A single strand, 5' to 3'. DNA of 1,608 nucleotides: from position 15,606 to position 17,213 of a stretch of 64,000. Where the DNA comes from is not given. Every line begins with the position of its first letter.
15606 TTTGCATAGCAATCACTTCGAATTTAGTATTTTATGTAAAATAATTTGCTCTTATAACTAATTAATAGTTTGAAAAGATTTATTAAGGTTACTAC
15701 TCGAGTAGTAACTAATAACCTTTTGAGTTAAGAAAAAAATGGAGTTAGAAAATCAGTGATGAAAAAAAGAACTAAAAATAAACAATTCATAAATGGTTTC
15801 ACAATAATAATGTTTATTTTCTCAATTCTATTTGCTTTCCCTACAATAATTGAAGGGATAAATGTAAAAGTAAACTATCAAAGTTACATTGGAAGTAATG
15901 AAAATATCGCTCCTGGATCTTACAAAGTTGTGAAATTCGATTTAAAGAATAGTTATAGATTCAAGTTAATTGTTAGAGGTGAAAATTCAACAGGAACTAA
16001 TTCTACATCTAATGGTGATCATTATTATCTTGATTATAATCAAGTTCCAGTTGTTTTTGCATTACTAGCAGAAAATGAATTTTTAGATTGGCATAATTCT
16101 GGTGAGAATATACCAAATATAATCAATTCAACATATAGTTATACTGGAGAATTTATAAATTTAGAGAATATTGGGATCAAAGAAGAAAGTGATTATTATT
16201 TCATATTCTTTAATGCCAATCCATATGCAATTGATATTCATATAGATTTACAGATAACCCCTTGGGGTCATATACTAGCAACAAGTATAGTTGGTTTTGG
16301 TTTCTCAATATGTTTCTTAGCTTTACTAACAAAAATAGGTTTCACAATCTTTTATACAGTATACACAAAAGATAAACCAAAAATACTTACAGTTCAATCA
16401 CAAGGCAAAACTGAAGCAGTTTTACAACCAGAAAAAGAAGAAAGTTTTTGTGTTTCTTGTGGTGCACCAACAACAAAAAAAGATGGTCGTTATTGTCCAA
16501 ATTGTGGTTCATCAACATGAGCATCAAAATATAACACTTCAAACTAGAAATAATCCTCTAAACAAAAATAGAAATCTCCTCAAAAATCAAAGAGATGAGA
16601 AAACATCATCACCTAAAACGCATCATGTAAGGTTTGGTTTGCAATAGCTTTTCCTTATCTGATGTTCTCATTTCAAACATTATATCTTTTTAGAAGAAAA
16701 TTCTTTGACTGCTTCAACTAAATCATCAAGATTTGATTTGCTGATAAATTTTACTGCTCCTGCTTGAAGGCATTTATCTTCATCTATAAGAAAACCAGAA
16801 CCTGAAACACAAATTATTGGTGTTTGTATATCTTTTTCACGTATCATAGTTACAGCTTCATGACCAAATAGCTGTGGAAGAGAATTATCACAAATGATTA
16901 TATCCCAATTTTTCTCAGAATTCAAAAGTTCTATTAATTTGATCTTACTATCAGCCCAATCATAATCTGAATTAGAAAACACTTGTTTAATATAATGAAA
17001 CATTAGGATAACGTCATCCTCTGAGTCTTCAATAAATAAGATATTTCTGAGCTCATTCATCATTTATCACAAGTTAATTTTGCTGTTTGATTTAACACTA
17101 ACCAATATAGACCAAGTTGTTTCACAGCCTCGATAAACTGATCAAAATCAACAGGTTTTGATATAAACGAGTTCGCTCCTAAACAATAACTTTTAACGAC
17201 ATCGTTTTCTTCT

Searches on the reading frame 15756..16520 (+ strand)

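Call 15: search_protein_families(library=pfam, proteins=[window:15756-16520:+], max_evalue=0.001)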
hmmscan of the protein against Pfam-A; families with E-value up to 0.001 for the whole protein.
window:15756-16520:+ (254 aa): 0 families

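Call 34: search_protein_families(library=pfam, proteins=[window:15756-16520:+], max_evalue=0.1)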
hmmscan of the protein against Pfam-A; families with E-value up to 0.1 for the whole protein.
window:15756-16520:+ (254 aa): 8 families
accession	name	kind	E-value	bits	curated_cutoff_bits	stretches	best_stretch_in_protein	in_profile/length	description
PF12773.13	DZR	-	0.0032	18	27.3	1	229-251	24-45/45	Double zinc ribbon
PF16041.10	APD1-4_M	-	0.0058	17.3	25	1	141-168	6-33/108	E3 ubiquitin-protein ligase APD1-4, middle domain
PF08792.16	A2L_zn_ribbon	-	0.008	16.3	22.9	0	240-254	17-31/33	A2L zinc ribbon domain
PF08772.16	Zn_ribbon_NOB1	-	0.011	16.2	24.9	1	231-254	10-33/72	Nin one binding (NOB1) Zn-ribbon like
PF09297.16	Zn_ribbon_NUD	-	0.015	15.5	24.8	1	231-252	5-29/32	NADH pyrophosphatase zinc ribbon domain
PF13240.11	Zn_Ribbon_1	-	0.042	14.1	25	0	231-252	1-21/23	zinc-ribbon domain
PF13248.11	Zn_ribbon_3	-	0.051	13.5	27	1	232-252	5-24/26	zinc-ribbon domain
PF18912.6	DZR_2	-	0.074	13.3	27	0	227-250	34-55/56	Double zinc ribbon domain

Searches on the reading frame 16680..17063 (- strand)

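Call 15: search_protein_families(library=pfam, proteins=[window:16680-17063:-], max_evalue=0.001)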
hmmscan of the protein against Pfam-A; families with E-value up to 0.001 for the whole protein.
window:16680-17063:- (127 aa): 1 family
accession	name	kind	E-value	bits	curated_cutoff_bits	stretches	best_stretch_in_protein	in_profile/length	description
PF00072.30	Response_reg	-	7.9e-16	58.6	30.2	1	16-120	5-111/111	Response regulator receiver domain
